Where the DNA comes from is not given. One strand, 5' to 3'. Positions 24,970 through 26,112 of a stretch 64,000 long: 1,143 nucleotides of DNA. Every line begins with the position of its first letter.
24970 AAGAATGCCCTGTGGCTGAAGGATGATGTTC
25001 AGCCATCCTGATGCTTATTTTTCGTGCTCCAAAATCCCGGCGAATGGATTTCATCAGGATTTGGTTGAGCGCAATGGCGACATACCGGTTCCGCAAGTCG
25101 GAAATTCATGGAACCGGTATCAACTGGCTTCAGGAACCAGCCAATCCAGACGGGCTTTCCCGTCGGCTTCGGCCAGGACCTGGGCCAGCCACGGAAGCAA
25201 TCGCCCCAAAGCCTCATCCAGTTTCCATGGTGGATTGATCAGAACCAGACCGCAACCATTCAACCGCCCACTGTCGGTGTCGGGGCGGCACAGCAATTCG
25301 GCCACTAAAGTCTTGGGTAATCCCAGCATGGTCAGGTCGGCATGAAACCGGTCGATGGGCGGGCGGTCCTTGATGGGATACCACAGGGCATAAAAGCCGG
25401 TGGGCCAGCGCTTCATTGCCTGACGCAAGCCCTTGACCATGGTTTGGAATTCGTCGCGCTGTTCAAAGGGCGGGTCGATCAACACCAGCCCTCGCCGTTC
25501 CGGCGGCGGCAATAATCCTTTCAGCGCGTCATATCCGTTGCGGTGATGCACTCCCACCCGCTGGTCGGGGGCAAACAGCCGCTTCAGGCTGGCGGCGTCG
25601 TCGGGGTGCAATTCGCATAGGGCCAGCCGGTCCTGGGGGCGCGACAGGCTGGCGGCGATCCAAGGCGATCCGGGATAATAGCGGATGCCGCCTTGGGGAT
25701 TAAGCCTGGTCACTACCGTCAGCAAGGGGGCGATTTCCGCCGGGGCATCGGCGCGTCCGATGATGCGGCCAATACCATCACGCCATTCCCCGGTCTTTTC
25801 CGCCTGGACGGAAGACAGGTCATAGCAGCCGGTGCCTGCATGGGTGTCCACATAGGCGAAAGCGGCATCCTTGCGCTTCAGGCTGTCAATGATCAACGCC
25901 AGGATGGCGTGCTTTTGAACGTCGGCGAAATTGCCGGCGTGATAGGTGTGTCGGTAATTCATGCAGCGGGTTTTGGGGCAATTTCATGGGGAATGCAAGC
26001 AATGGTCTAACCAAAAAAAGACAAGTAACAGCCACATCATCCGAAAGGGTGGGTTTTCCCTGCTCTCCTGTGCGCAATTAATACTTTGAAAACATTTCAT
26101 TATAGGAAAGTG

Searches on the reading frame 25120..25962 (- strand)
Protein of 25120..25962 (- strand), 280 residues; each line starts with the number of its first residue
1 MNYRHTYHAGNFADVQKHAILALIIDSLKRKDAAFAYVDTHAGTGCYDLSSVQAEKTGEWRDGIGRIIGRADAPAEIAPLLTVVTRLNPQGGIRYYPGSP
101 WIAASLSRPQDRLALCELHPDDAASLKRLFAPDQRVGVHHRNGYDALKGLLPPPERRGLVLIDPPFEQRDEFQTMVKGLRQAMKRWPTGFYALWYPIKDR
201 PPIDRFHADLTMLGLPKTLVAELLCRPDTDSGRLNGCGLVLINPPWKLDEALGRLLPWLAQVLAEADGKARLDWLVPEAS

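Call 7: search_protein_families(library=pfam, proteins=[window:25120-25962:-])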
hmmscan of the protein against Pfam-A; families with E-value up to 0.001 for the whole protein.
window:25120-25962:- (280 aa): 1 family
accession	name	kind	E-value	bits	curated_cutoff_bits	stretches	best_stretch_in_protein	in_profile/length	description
PF04378.19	RsmJ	-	6e-93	311.1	27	1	32-276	1-245/245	Ribosomal RNA large subunit methyltransferase D, RlmJ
